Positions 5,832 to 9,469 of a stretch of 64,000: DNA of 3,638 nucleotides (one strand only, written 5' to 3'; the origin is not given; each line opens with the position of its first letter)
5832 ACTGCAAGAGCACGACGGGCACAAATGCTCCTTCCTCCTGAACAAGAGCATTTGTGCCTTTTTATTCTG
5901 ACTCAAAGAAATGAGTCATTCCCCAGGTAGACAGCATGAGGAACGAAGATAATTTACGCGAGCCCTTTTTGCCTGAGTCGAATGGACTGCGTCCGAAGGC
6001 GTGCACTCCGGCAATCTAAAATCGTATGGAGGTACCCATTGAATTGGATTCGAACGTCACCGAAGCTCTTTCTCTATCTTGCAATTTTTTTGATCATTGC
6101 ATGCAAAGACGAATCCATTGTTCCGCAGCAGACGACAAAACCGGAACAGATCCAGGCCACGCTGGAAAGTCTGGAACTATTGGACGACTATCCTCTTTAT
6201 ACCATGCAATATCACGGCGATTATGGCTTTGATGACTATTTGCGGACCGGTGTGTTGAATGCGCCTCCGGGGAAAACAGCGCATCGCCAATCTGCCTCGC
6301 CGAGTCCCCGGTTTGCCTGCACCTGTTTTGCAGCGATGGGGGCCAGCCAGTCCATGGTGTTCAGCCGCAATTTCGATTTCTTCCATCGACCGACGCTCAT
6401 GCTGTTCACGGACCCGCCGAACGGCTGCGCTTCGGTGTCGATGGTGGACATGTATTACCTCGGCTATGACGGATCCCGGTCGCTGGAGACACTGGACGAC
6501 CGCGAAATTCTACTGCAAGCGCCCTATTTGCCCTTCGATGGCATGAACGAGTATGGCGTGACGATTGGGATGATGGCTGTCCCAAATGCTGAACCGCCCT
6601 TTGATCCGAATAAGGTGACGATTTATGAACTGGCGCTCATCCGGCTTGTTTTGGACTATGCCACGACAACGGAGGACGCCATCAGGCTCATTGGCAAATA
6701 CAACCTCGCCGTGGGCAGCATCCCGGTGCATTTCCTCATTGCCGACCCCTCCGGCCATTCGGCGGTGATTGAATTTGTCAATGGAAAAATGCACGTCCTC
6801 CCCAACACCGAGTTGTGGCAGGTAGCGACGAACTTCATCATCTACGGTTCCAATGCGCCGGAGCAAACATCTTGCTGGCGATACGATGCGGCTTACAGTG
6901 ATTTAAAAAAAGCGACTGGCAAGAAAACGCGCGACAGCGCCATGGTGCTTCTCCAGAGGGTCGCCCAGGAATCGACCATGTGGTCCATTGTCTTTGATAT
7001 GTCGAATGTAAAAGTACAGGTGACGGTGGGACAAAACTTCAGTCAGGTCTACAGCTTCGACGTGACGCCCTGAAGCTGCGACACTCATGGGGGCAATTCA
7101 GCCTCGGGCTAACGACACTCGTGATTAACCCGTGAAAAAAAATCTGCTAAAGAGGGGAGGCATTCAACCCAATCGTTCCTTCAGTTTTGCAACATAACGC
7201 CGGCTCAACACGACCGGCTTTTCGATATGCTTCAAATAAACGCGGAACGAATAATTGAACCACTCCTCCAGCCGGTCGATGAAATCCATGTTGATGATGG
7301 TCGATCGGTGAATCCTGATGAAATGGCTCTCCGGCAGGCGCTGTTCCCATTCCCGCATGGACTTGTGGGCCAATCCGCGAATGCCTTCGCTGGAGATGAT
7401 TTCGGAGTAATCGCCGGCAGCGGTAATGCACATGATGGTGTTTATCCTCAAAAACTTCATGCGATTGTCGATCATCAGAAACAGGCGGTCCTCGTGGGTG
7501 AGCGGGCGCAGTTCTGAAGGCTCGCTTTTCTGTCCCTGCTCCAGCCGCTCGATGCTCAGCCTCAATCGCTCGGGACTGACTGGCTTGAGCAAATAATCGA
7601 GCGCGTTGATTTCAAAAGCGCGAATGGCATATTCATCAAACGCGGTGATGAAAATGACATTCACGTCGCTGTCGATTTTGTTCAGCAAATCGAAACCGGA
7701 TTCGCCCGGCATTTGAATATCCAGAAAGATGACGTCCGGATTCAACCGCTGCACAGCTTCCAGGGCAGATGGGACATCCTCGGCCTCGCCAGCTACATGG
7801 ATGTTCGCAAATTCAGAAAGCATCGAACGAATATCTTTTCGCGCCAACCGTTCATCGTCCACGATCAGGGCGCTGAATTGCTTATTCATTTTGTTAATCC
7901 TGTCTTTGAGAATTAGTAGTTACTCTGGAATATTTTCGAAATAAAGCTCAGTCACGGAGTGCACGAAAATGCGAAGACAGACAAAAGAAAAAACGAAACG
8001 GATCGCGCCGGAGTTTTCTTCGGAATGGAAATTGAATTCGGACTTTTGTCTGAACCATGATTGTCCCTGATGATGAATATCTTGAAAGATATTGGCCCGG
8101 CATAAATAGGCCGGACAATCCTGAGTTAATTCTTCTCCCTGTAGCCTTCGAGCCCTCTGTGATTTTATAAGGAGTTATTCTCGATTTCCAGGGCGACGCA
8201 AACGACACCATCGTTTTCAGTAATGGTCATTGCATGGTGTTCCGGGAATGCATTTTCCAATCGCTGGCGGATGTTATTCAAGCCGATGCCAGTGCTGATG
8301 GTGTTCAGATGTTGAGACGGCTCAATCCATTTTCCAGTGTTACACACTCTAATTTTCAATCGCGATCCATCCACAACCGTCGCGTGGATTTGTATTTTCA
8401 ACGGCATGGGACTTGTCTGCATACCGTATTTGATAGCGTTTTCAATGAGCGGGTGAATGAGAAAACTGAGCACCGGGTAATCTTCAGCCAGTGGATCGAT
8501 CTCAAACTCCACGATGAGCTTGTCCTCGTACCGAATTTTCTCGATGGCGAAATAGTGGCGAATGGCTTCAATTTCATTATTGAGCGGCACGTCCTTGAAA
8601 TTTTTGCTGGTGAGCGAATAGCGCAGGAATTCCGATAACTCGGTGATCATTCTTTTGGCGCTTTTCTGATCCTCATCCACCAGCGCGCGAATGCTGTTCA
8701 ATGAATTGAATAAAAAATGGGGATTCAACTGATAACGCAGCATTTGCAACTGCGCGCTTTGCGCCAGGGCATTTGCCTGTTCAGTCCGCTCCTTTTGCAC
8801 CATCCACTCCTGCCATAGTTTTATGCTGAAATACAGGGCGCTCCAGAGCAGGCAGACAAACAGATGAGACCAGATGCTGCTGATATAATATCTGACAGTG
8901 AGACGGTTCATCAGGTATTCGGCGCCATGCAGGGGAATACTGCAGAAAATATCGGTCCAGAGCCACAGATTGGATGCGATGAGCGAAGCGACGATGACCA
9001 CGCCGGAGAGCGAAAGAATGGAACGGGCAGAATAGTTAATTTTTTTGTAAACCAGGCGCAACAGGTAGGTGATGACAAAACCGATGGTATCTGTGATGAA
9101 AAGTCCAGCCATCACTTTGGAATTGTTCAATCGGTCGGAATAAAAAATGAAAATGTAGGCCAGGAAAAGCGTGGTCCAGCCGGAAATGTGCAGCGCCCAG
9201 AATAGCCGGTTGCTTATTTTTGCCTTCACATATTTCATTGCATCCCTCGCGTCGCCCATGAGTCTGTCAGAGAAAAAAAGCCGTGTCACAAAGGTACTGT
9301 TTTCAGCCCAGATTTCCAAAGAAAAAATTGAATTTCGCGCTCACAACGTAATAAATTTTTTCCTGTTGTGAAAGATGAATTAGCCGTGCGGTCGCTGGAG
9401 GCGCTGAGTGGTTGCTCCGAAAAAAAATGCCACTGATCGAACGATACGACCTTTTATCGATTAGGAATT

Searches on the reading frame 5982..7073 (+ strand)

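Call 41: search_protein_families(library=ncbifam, proteins=[window:5982-7073:+], max_evalue=0.00001)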
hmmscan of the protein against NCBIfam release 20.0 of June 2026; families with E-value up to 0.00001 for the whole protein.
window:5982-7073:+ (363 aa): 1 family
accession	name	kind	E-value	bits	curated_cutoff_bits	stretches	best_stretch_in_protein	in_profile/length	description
NF040521.1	C45_proenzyme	subfamily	1.2e-17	64.2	85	1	186-339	146-307/313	C45 family autoproteolytic acyltransferase/hydrolase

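Call 61: search_protein_families(library=pfam, proteins=[window:5982-7073:+], max_evalue=10)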
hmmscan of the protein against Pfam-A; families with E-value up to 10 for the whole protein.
window:5982-7073:+ (363 aa): 2 families
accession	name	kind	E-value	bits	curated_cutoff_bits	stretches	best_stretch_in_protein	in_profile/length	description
PF02275.23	CBAH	-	2e-10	41.3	20.4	1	113-275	1-167/316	Linear amide C-N hydrolases, choloylglycine hydrolase family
PF03417.21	AAT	-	4.4e-08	33.5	23.2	1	186-352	47-223/225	Acyl-coenzyme A:6-aminopenicillanic acid acyl-transferase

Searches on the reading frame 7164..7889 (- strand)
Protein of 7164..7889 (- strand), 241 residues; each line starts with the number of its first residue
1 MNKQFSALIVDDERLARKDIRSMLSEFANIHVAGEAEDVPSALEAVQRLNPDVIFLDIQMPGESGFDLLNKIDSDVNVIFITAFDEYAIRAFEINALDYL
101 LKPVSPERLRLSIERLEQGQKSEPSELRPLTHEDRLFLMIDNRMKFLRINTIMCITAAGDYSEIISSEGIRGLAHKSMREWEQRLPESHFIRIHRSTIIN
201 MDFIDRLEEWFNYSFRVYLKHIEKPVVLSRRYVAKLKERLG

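Call 72: search_protein_families(library=pfam, proteins=[window:7164-7889:-], max_evalue=0.001)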
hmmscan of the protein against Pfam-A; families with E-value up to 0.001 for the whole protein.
window:7164-7889:- (241 aa): 2 families
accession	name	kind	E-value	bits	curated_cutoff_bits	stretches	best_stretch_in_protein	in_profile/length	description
PF00072.30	Response_reg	-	7.1e-25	87.8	30.2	1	8-113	2-110/111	Response regulator receiver domain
PF04397.21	LytTR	-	1.6e-22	80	22.6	1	143-240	2-97/98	LytTr DNA-binding domain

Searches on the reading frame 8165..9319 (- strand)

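Call 41: search_protein_families(library=ncbifam, proteins=[window:8165-9319:-], max_evalue=0.00001)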
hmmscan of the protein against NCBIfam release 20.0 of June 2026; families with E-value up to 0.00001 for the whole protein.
window:8165-9319:- (384 aa): 0 families

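Call 61: search_protein_families(library=pfam, proteins=[window:8165-9319:-], max_evalue=10)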
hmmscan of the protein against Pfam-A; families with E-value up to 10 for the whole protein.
window:8165-9319:- (384 aa): 5 families
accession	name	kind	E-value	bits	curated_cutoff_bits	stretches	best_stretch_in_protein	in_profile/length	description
PF06580.19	His_kinase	-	2e-28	98.9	25.2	1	189-268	1-81/81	Histidine kinase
PF02518.31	HATPase_c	-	0.00048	21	26.4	1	284-355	6-85/111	Histidine kinase-, DNA gyrase B-, and HSP90-like ATPase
PF04505.17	CD225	-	0.0037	17.8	27.1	1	144-191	5-52/68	Interferon-induced transmembrane protein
PF00858.29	ASC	-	1.3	8.4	23.6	1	130-174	7-49/455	Amiloride-sensitive sodium channel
PF11460.13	DUF3007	-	2.1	9.1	25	1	62-98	30-66/96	Protein of unknown function (DUF3007)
